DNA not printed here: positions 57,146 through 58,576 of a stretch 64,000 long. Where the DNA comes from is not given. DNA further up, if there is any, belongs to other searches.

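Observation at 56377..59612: Candidate novel system: tandem translationally coupled radical-SAM/SPASM enzymes with an unknown aromatic-rich upstream protein, consensus promoter and paralogous terminators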

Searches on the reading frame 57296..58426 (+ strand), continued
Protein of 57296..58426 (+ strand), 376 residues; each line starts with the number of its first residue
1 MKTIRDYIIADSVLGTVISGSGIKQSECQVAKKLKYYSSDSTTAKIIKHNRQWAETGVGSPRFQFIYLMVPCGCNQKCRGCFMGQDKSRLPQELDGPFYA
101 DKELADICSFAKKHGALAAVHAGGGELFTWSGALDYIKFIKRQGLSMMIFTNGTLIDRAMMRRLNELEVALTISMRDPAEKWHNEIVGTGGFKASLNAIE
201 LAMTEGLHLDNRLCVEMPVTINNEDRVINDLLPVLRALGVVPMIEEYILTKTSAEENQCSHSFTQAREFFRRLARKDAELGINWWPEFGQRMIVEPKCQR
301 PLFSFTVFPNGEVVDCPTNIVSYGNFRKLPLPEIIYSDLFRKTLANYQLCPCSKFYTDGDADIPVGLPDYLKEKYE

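Call 42: fold_search(model_id=the predicted structure, library=pdb)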
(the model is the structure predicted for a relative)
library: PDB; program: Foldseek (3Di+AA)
matches with E <= 10: 1626; with E <= 0.001: 113
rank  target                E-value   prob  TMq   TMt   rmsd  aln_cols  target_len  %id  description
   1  6efn                  9.2e-11  1.00  0.57  0.56   6.2       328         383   18  Structure of a RiPP maturase, SkfB (released 2018-10-24)
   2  4k37_A                3.6e-10  1.00  0.58  0.60   5.4       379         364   17  Native anSMEcpe with bound AdoMet (released 2013-05-08)
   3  4k36_A                5.5e-10  1.00  0.58  0.58   6.0       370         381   17  His6 tagged anSMEcpe with bound AdoMet (released 2013-05-08)
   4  4k39_A                6.6e-10  1.00  0.58  0.60   5.5       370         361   17  Native anSMEcpe with bound AdoMet and Cp18Cys peptide (released 2013-05-08)
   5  4k38_A                9.4e-10  1.00  0.57  0.58   4.4       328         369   17  Native anSMEcpe with bound AdoMet and Kp18Cys peptide (released 2013-05-08)
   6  7vob                  1.4e-09  1.00  0.56  0.63   5.5       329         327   16  The crystal structure of a Radical SAM Enzyme BlsE involved in the Biosynthesis of Blasticidin S (released 2022-05-04)
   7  4k37_B                2.2e-09  1.00  0.60  0.61   5.3       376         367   17  Native anSMEcpe with bound AdoMet (released 2013-05-08)
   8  5v1t_A                2.6e-09  1.00  0.59  0.51   5.5       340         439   16  Crystal structure of Streptococcus suis SuiB bound to precursor peptide SuiA (released 2017-08-30)
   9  5v1q_B                6.0e-09  1.00  0.58  0.50   5.7       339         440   16  Crystal structure of Streptococcus suis SuiB (released 2017-08-30)
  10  5v1q_A                8.1e-09  1.00  0.57  0.51   7.0       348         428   15  Crystal structure of Streptococcus suis SuiB (released 2017-08-30)
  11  4k36_B                9.2e-09  1.00  0.59  0.60   5.6       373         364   17  His6 tagged anSMEcpe with bound AdoMet (released 2013-05-08)
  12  4k38_B                1.0e-08  1.00  0.59  0.61   5.6       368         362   16  Native anSMEcpe with bound AdoMet and Kp18Cys peptide (released 2013-05-08)
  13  5v1s_A                1.2e-08  1.00  0.59  0.53   6.4       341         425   16  Crystal structure of Streptococcus suis SuiB bound to S-adenosylmethionine (released 2017-08-30)
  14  8vpo                  1.3e-08  1.00  0.51  0.44   6.8       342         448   15  X-Ray Crystal Structure of TigE from Paramaledivibacter caminithermalis (released 2024-02-07)
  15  5v1s_B                2.0e-08  1.00  0.56  0.50   5.5       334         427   17  Crystal structure of Streptococcus suis SuiB bound to S-adenosylmethionine (released 2017-08-30)
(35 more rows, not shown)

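Call 45: find_related_loci(query=A1, collection=metagenome_contigs, flank=9000)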
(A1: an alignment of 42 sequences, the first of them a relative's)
Query A1 (376 aa) in metagenome_contigs; peptide patterns used: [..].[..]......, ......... (x = any residue, [..] = any of these).
599 stretches matched a pattern (row limit reached: there are more); 39 encode a relative of the query (tblastn E <= 1e-3); 39 distinct loci.
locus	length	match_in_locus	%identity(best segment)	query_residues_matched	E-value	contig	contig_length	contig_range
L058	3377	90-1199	65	4-373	5e-176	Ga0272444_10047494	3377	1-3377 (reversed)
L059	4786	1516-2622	57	4-372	2e-150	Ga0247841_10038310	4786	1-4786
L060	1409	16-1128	55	3-373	2e-153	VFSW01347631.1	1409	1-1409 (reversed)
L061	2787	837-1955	51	1-373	1e-138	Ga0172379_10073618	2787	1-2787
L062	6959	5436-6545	51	4-373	2e-132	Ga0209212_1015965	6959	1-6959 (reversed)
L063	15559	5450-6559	51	4-373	2e-132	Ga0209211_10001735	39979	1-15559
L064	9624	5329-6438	51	4-373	2e-132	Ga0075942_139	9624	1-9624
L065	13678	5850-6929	53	15-373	9e-129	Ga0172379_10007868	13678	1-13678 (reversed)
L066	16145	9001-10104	50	7-372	4e-128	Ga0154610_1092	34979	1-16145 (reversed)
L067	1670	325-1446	51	1-373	3e-138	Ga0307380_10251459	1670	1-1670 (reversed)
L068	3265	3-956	57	56-373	2e-132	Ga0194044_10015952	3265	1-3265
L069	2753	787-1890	51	4-373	1e-133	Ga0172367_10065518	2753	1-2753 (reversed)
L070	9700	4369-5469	51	9-372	1e-126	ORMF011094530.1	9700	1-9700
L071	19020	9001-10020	55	34-372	1e-126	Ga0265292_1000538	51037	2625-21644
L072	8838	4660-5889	50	11-372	3e-125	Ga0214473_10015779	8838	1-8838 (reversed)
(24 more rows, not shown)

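Call 47: search_protein_families(library=ncbifam, proteins=[L015:6825-7790:-, L018:8833-9795:-, L012:13360-14328:+, L014:7895-9034:+, L012:12180-13322:+, L015:7962-9524:+, L016:8298-9665:+, L015:9540-9893:+], max_evalue=0.001)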
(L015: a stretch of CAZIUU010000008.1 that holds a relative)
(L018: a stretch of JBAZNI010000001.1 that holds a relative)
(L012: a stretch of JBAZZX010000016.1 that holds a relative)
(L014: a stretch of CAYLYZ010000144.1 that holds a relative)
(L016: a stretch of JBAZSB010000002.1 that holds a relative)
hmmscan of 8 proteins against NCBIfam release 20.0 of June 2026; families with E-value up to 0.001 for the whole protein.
L015:6825-7790:- (321 aa): 18 families
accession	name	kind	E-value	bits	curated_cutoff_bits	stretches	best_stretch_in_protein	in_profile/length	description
NF053758.1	ChrTpTrnRegChrS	equivalog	1.8e-23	83.1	250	2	170-289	9-126/158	chromate efflux transcriptional regulator ChrS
NF040947.1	trans_reg_LysM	equivalog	2e-21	76.2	180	2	173-295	1-119/136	HTH-type transcriptional regulator LysM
NF040820.1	trans_reg_LrpA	equivalog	3.2e-21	75.7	250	2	173-289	2-116/141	HTH-type transcriptional regulator LrpA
NF008384.0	PRK11179.1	equivalog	5.1e-19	68.6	227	2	169-291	3-124/153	transcriptional regulator AsnC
NF008370.0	PRK11169.1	equivalog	6.9e-19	68.1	233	2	3-107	11-116/164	leucine-responsive transcriptional regulator Lrp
NF041396.1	TranRegLrp_Halo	equivalog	2e-15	57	190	2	174-297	4-125/149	HTH-type transcriptional regulator Lrp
NF041395.1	TranRegLrpA1_Halo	equivalog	6.4e-14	52.1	250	1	174-291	4-119/142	HTH-type transcriptional regulator LrpA1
TIGR01884.1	cas_HTH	subfamily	2e-12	46.9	60.2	1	170-221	137-188/202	CRISPR-associated CARF protein Csa3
NF040707.3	Siroheme_Dcarb_AhbB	equivalog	8.1e-08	32.1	125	0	190-234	14-58/146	siroheme decarboxylase subunit beta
NF040939.2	trans_reg_lrs14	equivalog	1.8e-07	31.2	90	1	172-220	18-67/103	Lrs14 family HTH-type transcriptional regulator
NF040708.3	Siroheme_Dcarb_AhbA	equivalog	8.9e-07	28.8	140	0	22-94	18-87/144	siroheme decarboxylase subunit alpha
NF053606.1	Sta1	subfamily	1.5e-06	28.3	80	1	172-220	17-65/100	Sta1 family transcriptional regulator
NF038251.1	AdcR_fam_Zn_TF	equivalog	1.6e-06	28.4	175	0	158-221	19-81/143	zinc-dependent MarR family transcriptional regulator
TIGR04176.1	MarR_EPS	equivalog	1.8e-06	28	88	0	174-232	3-57/105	MarR family EPS-associated transcriptional regulator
TIGR02702.1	SufR_cyano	equivalog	1.3e-05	25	178.8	0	176-270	2-95/208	iron-sulfur cluster biosynthesis transcriptional regulator SufR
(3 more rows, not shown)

L018:8833-9795:- (320 aa): 14 families
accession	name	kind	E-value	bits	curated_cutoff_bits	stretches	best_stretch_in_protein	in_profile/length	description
NF053758.1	ChrTpTrnRegChrS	equivalog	1.5e-23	83.3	250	2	3-71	10-78/158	chromate efflux transcriptional regulator ChrS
NF040820.1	trans_reg_LrpA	equivalog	1.6e-21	76.7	250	2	5-66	2-63/141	HTH-type transcriptional regulator LrpA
NF040947.1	trans_reg_LysM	equivalog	6.3e-20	71.3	180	2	176-299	2-123/136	HTH-type transcriptional regulator LysM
NF008384.0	PRK11179.1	equivalog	1e-19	70.9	227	2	172-292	4-125/153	transcriptional regulator AsnC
NF008370.0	PRK11169.1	equivalog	2.5e-19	69.5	233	2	4-80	11-88/164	leucine-responsive transcriptional regulator Lrp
NF041396.1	TranRegLrp_Halo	equivalog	3.9e-16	59.3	190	2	175-296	3-121/149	HTH-type transcriptional regulator Lrp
NF040708.3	Siroheme_Dcarb_AhbA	equivalog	5e-12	45.8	140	2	196-300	21-124/144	siroheme decarboxylase subunit alpha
NF041395.1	TranRegLrpA1_Halo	equivalog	7.4e-10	39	250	1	9-64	7-62/142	HTH-type transcriptional regulator LrpA1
TIGR04176.1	MarR_EPS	equivalog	2.6e-09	37.1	88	1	177-236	4-63/105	MarR family EPS-associated transcriptional regulator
NF040707.3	Siroheme_Dcarb_AhbB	equivalog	3.8e-08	33.2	125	0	20-77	12-70/146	siroheme decarboxylase subunit beta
NF053606.1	Sta1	subfamily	7.8e-06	25.9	80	0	175-241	18-84/100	Sta1 family transcriptional regulator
NF040939.2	trans_reg_lrs14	equivalog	1.8e-05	24.7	90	0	178-241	22-86/103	Lrs14 family HTH-type transcriptional regulator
TIGR00122.1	birA_repr_reg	equivalog_domain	0.00028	20.7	70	0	179-220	2-42/69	biotin operon repressor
TIGR01884.1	cas_HTH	subfamily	0.0006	19.2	60.2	0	4-64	139-202/202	CRISPR-associated CARF protein Csa3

L012:13360-14328:+ (322 aa): 0 families

L014:7895-9034:+ (379 aa): 0 families

L012:12180-13322:+ (380 aa): 3 families
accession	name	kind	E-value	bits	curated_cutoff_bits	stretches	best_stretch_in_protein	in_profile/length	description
NF011933.0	PRK15404.1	subfamily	7.5e-49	166.7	477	1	24-365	11-354/370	high-affinity branched-chain amino acid ABC transporter substrate-binding protein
TIGR03407.1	urea_ABC_UrtA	exception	2.1e-15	56.5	492.75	1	39-357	1-325/361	urea ABC transporter substrate-binding protein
TIGR03669.1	urea_ABC_arch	equivalog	5.7e-11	42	494.8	1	40-257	2-216/375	urea ABC transporter substrate-binding protein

L015:7962-9524:+ (520 aa): 16 families
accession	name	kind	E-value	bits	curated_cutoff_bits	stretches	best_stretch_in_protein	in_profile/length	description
TIGR03975.1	rSAM_ocin_1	subfamily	1.4e-25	89.9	281.85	1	76-402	127-430/606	RiPP maturation radical SAM C-methyltransferase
NF050148.1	rSAM_ApyD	equivalog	4.9e-19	68.2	750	2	73-192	70-194/645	RiPP biosynthesis radical SAM protein ApyD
TIGR02026.1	BchE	equivalog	5.8e-18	65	481.35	1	67-395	51-358/497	magnesium-protoporphyrin IX monomethyl ester anaerobic oxidative cyclase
TIGR04190.1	B12_SAM_Ta0216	equivalog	5.4e-17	61.6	500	1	92-409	95-401/554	TIGR04190 family B12-binding domain/radical SAM domain protein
TIGR04072.2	rSAM_ladder_B12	equivalog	2.6e-15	56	360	2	191-403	152-350/443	lipid biosynthesis B12-binding/radical SAM protein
TIGR04479.1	bcpD_PhpK_rSAM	subfamily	2.1e-14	52.8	600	2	242-401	254-408/504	PhpK family radical SAM P-methyltransferase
NF038361.1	rSAM_Sden_1168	equivalog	5e-14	51.8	575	1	76-402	139-451/560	Sden_1168 family B12-binding radical SAM P-methyltransferase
NF033712.0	B12_rSAM_KedN5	subfamily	4.8e-13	48.2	700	1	41-170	24-161/624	KedN5 family methylcobalamin-dependent radical SAM C-methyltransferase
TIGR03471.1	HpnJ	equivalog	1.9e-12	46.8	577.6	1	63-398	54-361/472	hopanoid biosynthesis associated radical SAM protein HpnJ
TIGR04385.1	B12_rSAM_cofa1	equivalog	8.2e-12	45.1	450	1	100-414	93-377/438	B12 lower ligand biosynthesis radical SAM protein BzaD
TIGR04013.1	B12_SAM_MJ_1487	hypoth_equivalog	4.1e-11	42.3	251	1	52-189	19-150/382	TIGR04013 family B12-binding domain/radical SAM domain-containing protein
TIGR04014.1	B12_SAM_MJ_0865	equivalog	1.3e-07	30.8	360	1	94-178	55-141/434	methyl-coenzyme M reductase glutamine C-methyltransferase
TIGR04367.1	HpnR_B12_rSAM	equivalog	9.1e-05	21.2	650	0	79-155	62-138/490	hopanoid C-3 methylase HpnR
TIGR04434.1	rSAM_Pput_1520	hypoth_equivalog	0.00023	19.8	550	1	323-406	354-441/515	B12-binding domain/radical SAM domain-containing protein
NF045585.1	rSAM_slr0320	equivalog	0.00024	19.7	775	1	85-376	117-381/511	photosystem II high light acclimation radical SAM protein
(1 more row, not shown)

L016:8298-9665:+ (455 aa): 6 families
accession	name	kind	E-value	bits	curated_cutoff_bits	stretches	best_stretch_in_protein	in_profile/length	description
TIGR02026.1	BchE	equivalog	3.1e-15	56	481.35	2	184-365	201-381/497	magnesium-protoporphyrin IX monomethyl ester anaerobic oxidative cyclase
TIGR04072.2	rSAM_ladder_B12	equivalog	9.1e-10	37.7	360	1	185-338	188-338/443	lipid biosynthesis B12-binding/radical SAM protein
TIGR04367.1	HpnR_B12_rSAM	equivalog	1.1e-07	30.7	650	1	25-363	20-365/490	hopanoid C-3 methylase HpnR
TIGR04479.1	bcpD_PhpK_rSAM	subfamily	1.6e-07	30.1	600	1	185-354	249-414/504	PhpK family radical SAM P-methyltransferase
TIGR04013.1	B12_SAM_MJ_1487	hypoth_equivalog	2.7e-06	26.5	251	0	116-218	87-191/382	TIGR04013 family B12-binding domain/radical SAM domain-containing protein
NF040542.1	rSAM_RCCLKC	equivalog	0.0005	19.4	450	1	185-349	188-350/423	arsinothricin biosynthesis radical SAM protein ArsL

L015:9540-9893:+ (117 aa): 0 families

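Call 49: search_solved_structures(query=A1, max_evalue=0.001)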
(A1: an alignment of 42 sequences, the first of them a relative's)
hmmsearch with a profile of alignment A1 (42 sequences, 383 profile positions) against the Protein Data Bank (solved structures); distinct sequences matched with E-value up to 0.001: 5.
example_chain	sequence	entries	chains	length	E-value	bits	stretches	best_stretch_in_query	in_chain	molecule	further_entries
8vpo_A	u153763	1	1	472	4.7e-06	28.9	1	43-209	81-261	Radical SAM core domain-containing protein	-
7vob_C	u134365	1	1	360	3.5e-05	26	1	67-210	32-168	Cytosylglucuronate decarboxylase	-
7voc_C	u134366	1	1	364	3.6e-05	26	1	67-210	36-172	Cytosylglucuronate decarboxylase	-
6efn_A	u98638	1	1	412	3.6e-05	26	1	76-214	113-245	Sporulation killing factor maturation protein SkfB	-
5wgg_A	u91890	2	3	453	0.00059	22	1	64-190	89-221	Radical SAM domain protein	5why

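Call 52: search_protein_representatives(alignment_id=A1)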
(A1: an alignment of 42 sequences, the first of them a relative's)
Query: 42 sequences, 383 profile positions. Proteins with E-value up to 0.001 (for the whole library): 12508; up to 1e-10: 764; up to 1e-30: 24. The best 150 are listed.
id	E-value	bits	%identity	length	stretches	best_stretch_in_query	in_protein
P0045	1.0e-170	584.1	-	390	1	7-382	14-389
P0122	1.3e-119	415.9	-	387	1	8-381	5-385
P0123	6.6e-118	410.3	-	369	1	24-366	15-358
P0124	7.5e-117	406.8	-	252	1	133-382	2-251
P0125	1.3e-115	402.7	-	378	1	8-382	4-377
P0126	3.0e-100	352.2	-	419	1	8-365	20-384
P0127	3.7e-95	335.4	-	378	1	35-367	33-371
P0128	1.0e-78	281.3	-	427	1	38-378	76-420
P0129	3.7e-75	269.6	-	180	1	204-381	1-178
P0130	1.6e-71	257.6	-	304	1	107-380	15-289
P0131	1.7e-64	234.5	-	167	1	10-174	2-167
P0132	1.3e-47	178.9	-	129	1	260-382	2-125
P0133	4.8e-38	147.4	-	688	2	76-350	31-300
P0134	6.9e-37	143.6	-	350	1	44-362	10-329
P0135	5.1e-36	140.8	-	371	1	50-361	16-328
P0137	1.3e-35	139.4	-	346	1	38-374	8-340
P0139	6.0e-34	133.9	-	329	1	42-361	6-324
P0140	7.9e-33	130.3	-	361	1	41-361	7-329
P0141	1.7e-32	129.1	-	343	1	51-362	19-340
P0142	2.1e-32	128.8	-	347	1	29-345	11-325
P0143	7.7e-32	127.0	-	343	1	42-365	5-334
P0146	8.3e-30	120.3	-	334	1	45-359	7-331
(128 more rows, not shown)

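Call 53: list_cluster_members(proteins=[P0134, P0135, P0137, P0139, P0140, P0141, P0142, P0143, P0146, P0133])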
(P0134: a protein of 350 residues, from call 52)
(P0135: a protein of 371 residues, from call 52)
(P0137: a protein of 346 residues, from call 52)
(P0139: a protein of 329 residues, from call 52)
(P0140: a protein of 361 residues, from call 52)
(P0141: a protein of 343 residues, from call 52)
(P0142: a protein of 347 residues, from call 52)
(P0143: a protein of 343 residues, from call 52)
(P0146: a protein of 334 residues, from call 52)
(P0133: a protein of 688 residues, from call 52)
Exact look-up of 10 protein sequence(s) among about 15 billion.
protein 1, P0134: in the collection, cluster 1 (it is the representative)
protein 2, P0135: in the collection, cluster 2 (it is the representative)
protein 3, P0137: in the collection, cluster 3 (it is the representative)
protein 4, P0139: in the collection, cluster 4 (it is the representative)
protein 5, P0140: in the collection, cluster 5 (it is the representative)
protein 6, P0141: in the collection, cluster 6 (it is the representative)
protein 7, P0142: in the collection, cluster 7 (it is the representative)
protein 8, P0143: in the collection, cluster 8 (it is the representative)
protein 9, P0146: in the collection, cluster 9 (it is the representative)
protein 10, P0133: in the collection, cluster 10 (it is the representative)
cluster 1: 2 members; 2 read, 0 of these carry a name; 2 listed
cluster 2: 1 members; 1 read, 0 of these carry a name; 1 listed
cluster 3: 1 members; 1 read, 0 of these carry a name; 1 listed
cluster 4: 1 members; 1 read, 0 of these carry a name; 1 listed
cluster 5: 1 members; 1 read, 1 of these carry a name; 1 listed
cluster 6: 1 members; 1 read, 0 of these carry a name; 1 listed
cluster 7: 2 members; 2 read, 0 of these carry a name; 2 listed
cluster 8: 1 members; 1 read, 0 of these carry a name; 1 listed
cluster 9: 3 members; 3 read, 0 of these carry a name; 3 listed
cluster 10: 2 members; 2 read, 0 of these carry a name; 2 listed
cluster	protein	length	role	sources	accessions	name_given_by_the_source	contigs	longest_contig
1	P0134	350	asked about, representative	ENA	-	-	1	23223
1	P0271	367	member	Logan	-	-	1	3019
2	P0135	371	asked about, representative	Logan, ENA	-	-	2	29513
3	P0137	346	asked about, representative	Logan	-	-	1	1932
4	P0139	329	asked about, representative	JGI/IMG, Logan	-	-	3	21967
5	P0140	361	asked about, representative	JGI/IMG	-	MoaA/NifB/PqqE/SkfB family radical SAM enzyme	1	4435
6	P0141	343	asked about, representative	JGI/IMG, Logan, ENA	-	-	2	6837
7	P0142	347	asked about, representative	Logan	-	-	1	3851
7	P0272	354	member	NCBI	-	-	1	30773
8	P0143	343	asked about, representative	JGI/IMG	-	-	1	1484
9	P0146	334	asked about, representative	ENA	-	-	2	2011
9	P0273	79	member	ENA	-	-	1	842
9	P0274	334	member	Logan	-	-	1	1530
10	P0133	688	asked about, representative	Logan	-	-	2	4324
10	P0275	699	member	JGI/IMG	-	-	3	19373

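Call 54: search_protein_families(library=pfam, alignment_id=A2, max_evalue=1)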
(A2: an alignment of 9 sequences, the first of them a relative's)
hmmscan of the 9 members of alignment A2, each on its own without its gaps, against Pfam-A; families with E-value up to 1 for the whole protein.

A. member 1, L012:13360-14328:+ (322 aa): 1 family
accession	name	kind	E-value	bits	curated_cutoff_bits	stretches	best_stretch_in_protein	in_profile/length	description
PF13754.12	Big_3_4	-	0.074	13.4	27.3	1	118-143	10-35/106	Domain of unknown function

B. families by the number of members that match (of 9 scanned): 14 families
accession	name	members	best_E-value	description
PF05014.21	Nuc_deoxyrib_tr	2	0.00025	Nucleoside 2-deoxyribosyltransferase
PF13170.11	DUF4003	1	0.001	Protein of unknown function (DUF4003)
PF03460.22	NIR_SIR_ferr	1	0.002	Nitrite/Sulfite reductase ferredoxin-like half domain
PF18181.6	SLATT_1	1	0.0032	SMODS and SLOG-associating 2TM effector domain 1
PF01070.24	FMN_dh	1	0.004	FMN-dependent dehydrogenase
PF17616.7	US6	1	0.006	Viral unique short region 6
PF10137.14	CAP12-PCTIR_TIR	1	0.0088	CAP12/Pycsar effector protein, TIR domain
PF21027.3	Sde0182_C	1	0.025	Cellulose-binding protein Sde0182, C-terminal domain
PF08649.15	DASH_Dad1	1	0.046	DASH complex subunit Dad1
PF13754.12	Big_3_4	1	0.074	Domain of unknown function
PF22161.1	Mre11_C_bact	1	0.1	Mre11 C-terminal domain, bacteria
PF16566.10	CREPT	1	0.12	Cell-cycle alteration and expression-elevated protein in tumour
PF22674.2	C2185-like_N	1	0.23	C2185-like, N-terminal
PF19592.4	DUF6097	1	0.97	Family of unknown function (DUF6097)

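Call 55: search_solved_structures(query=A2, max_evalue=1)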
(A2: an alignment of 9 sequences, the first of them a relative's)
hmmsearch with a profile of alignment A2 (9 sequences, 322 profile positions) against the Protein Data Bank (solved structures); distinct sequences matched with E-value up to 1: 1.
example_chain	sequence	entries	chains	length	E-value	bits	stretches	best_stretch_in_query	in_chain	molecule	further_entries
2uv4_A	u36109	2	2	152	0.37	13.3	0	147-186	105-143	5'-AMP-ACTIVATED PROTEIN KINASE SUBUNIT GAMMA-1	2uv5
